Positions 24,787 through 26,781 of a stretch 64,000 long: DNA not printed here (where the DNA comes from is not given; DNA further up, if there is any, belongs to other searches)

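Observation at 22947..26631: Matching hydrophobic insertions in the OppC-like permease and inside the OppD-like ATPase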

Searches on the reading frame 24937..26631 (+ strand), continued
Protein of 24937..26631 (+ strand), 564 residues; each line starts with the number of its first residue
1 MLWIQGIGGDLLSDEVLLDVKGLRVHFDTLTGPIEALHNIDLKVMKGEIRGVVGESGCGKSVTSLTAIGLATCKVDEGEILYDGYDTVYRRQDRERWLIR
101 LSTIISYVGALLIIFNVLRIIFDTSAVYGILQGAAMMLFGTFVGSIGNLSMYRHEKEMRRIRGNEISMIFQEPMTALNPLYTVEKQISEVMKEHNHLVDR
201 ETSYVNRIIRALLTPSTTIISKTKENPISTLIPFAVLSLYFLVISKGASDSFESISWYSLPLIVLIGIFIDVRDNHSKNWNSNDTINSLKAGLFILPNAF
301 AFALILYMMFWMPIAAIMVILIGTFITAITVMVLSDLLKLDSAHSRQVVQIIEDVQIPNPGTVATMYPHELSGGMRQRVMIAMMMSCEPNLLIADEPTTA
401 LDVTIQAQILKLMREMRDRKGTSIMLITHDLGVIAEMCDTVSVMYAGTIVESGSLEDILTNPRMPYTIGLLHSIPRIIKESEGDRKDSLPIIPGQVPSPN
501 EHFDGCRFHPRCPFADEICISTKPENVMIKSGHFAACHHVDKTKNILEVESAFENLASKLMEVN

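Call 42: search_solved_structures(query=window:24937-26631:+, show_alignments=5, max_evalue=1e-70)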
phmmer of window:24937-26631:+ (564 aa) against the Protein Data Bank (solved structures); distinct sequences matched with E-value up to 1e-70: 6.
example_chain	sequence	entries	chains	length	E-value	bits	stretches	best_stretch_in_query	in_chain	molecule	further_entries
8j5q_D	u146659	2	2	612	6.3e-98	332.1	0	343-540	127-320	Uncharacterized ABC transporter ATP-binding protein Rv1281c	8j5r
8j5s_D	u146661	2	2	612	4.1e-97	329.4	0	343-540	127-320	Uncharacterized ABC transporter ATP-binding protein Rv1281c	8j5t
8wd9_D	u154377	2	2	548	3.8e-76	260.2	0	343-481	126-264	Probable dipeptide-transport ATP-binding protein ABC transporter DppD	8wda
8wdb_D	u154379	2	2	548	2.5e-75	257.5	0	343-481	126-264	Probable dipeptide-transport ATP-binding protein ABC transporter DppD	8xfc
8z1v_C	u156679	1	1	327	7.4e-72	246.1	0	344-539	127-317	Dipeptide transport ATP-binding protein DppD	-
8z1w_C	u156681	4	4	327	1.9e-71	244.7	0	344-539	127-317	Dipeptide transport ATP-binding protein DppD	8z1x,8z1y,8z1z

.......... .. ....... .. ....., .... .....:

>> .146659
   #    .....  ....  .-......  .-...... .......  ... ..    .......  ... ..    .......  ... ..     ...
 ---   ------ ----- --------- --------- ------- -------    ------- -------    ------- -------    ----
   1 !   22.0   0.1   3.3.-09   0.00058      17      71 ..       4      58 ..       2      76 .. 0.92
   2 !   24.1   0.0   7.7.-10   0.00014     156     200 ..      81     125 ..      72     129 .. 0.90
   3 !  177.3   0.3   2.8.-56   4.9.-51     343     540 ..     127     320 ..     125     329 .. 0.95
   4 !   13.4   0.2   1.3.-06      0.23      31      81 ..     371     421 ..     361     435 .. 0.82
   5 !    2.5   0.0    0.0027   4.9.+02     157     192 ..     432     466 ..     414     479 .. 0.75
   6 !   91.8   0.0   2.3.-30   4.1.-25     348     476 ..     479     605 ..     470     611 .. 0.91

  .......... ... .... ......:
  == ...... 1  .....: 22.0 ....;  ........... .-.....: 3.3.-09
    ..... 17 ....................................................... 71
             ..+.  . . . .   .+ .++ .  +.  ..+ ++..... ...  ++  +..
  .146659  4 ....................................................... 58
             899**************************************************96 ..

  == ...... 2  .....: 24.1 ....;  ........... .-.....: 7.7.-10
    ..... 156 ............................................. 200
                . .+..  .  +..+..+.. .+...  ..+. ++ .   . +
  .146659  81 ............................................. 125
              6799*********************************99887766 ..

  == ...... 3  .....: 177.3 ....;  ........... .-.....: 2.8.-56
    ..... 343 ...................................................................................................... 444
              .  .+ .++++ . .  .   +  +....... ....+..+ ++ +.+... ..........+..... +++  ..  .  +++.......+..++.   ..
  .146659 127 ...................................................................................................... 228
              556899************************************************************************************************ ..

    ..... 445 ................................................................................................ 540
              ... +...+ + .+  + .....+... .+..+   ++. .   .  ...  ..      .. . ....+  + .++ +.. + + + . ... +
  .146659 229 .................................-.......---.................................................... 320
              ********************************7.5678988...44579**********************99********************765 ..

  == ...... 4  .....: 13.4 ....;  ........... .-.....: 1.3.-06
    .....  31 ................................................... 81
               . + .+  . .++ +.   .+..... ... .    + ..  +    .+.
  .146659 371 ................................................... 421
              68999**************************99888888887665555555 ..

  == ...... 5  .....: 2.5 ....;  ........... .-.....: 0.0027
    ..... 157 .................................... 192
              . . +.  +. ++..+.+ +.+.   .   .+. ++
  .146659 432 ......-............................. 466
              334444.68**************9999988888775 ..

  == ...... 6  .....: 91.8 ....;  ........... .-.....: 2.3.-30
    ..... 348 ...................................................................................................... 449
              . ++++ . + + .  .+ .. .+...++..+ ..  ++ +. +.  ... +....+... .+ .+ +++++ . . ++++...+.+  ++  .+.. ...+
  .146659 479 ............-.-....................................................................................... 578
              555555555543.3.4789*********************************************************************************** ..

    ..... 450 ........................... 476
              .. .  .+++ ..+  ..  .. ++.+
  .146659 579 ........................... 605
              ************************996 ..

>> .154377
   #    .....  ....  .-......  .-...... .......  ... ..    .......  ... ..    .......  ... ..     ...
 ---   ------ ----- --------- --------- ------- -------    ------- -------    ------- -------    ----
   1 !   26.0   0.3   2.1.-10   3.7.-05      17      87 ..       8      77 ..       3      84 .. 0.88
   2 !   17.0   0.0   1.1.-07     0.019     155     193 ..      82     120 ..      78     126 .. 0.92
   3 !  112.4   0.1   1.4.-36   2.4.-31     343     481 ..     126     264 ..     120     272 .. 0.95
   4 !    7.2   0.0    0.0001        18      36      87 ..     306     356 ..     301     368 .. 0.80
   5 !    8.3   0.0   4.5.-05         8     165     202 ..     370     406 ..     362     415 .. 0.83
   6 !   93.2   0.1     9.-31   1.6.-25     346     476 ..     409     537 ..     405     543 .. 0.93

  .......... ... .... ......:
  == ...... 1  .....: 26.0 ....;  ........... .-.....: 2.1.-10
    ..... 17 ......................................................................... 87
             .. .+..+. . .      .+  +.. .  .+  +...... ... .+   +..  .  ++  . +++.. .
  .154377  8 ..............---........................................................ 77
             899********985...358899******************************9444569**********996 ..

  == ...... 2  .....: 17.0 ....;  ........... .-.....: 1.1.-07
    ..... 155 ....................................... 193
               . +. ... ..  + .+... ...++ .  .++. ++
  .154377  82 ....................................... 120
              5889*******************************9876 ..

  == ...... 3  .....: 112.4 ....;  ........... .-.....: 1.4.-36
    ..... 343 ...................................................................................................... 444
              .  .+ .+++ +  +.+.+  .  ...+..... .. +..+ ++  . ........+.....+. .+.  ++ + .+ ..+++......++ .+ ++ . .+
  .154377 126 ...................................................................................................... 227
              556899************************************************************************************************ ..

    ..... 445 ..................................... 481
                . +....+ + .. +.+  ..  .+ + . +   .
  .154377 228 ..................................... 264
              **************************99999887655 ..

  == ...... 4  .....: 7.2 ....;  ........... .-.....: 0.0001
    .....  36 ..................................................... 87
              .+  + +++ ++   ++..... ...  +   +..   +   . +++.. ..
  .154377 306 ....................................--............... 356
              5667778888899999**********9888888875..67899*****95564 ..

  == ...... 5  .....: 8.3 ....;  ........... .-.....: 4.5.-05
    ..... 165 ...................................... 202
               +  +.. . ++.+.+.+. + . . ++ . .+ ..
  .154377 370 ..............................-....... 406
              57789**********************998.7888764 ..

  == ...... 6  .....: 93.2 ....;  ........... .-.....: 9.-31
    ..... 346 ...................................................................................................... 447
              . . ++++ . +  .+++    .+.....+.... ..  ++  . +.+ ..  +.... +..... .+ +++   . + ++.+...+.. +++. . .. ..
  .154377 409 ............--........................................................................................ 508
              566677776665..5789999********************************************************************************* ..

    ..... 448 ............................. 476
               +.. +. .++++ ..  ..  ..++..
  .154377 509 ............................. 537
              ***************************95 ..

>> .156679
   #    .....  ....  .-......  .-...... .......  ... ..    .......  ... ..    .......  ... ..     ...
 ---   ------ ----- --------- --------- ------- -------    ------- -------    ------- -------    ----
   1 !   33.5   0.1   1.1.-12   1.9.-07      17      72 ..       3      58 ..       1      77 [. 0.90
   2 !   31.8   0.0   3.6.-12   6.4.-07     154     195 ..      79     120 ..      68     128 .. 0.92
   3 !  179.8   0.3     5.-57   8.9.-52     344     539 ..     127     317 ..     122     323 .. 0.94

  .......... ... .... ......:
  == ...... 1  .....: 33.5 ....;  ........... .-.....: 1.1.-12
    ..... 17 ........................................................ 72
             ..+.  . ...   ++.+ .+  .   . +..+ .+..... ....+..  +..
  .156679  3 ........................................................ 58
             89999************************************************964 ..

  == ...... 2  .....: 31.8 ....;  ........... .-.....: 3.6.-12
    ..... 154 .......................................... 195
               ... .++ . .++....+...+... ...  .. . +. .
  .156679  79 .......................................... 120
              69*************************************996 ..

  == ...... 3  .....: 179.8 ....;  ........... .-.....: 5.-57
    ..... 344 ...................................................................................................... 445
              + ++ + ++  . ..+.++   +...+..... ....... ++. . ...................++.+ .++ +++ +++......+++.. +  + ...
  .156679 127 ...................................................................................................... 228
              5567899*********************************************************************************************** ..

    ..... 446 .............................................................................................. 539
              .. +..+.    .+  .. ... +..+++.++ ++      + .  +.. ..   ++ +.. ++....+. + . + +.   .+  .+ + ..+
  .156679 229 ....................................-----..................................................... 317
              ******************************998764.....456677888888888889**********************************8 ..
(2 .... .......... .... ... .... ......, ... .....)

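Call 45: find_homologous_proteins(query=L002:9269-10747:+, max_evalue=1e-30)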
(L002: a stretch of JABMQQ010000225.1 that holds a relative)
Query L002:9269-10747:+ (492 aa): 8000 proteins with E <= 1e-30 among 8000 candidates; the best 120 are listed.
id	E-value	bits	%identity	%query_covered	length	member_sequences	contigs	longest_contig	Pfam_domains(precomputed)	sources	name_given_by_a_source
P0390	0.0e+0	1068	96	100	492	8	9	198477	PF00005.34,PF08352.18,PF13304.13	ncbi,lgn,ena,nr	ncbi:MAG: ABC transporter ATP-binding protein [FCB group bacterium]|nr:ABC transporter ATP-binding p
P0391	0.0e+0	1055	94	100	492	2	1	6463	PF00005.34,PF08352.18,PF13304.13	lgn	-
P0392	0.0e+0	1048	93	100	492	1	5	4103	PF00005.34,PF08352.18,PF13304.13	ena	-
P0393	0.0e+0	1032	91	100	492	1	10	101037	PF00005.34,PF08352.18,PF13304.13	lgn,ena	-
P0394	0.0e+0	1014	90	100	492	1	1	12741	PF00005.34,PF08352.18,PF13304.13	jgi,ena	-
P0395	8.8e-294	992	89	100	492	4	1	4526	PF00005.34,PF08352.18,PF13304.13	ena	-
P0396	9.4e-294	992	87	100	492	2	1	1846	PF00005.34,PF08352.18,PF13304.13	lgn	-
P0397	5.7e-292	986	88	100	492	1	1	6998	PF00005.34,PF08352.18,PF13304.13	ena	-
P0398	2.8e-286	968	86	100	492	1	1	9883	PF00005.34,PF08352.18,PF13304.13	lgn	-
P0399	2.5e-285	965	85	100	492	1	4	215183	PF00005.34,PF08352.18,PF13304.13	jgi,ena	-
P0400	1.0e-280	949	83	100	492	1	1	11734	PF00005.34,PF08352.18,PF13304.13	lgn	-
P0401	3.5e-280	948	86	100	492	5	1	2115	PF00005.34,PF08352.18,PF13304.13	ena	-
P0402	6.1e-280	947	84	100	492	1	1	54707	PF00005.34,PF08352.18,PF13304.13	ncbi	-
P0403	1.4e-277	939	82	100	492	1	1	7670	PF00005.34,PF08352.18,PF13304.13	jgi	-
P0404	4.9e-274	927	82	100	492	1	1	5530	PF00005.34,PF08352.18,PF13304.13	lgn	-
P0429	9.6e-234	794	69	100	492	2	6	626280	PF00005.34,PF08352.18,PF13304.13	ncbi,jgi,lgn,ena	-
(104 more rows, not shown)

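Call 52: find_encoding_contigs(protein=P0018, flank=9000, max_places=2)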
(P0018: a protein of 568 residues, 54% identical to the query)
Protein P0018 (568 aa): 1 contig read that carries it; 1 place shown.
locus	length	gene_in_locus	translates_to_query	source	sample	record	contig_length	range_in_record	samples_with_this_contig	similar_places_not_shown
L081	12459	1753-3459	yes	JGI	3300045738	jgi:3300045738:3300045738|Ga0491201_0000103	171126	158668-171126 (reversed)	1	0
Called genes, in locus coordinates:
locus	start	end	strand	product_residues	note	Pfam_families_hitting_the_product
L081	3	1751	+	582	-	?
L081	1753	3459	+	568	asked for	PF00005:ABC_tran, PF13304:AAA_21 (weak), PF08352:oligo_HPY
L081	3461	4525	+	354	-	PF02463:SMC_N (weak), PF00005:ABC_tran, PF13304:AAA_21 (weak), PF08352:oligo_HPY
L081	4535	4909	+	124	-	-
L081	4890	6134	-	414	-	PF05977:MFS_3, PF07690:MFS_1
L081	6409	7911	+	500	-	-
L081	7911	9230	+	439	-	PF01645:Glu_synthase, PF00478:IMPDH (weak), PF01070:FMN_dh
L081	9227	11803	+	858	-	PF13522:GATase_6 (weak), PF01493:GXGXG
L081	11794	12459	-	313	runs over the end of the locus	PF00890:FAD_binding_2 (weak), PF01266:DAO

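Call 53: find_encoding_contigs(protein=P0429, flank=8000, max_places=2)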
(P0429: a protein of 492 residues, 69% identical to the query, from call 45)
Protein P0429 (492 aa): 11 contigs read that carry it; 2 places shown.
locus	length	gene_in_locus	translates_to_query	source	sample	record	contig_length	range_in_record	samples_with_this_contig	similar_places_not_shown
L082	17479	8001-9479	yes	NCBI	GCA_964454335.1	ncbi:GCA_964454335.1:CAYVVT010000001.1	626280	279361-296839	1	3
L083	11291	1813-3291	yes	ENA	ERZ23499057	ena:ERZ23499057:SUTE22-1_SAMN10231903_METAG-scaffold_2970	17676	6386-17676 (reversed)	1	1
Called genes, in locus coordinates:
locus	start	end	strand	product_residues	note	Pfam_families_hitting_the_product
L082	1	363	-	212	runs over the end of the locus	PF00923:TAL_FSA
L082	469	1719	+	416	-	PF07690:MFS_1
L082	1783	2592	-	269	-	PF01149:Fapy_DNA_glyco, PF06831:H2TH, PF06827:zf-FPG_IleRS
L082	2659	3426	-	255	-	PF03372:Exo_endo_phos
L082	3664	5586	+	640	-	PF00496:SBP_bac_5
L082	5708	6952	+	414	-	PF00528:BPD_transp_1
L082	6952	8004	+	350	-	PF00528:BPD_transp_1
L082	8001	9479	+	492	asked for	PF00005:ABC_tran, PF13304:AAA_21 (weak), PF08352:oligo_HPY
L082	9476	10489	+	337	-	PF00005:ABC_tran, PF08352:oligo_HPY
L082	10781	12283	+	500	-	PF01841:Transglut_core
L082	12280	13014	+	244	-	PF00005:ABC_tran, PF13304:AAA_21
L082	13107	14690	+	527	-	PF16949:ABC_tran_2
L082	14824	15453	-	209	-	-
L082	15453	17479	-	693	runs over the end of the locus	PF08486:SpoIID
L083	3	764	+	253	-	?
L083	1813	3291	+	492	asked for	PF00005:ABC_tran, PF13304:AAA_21 (weak), PF08352:oligo_HPY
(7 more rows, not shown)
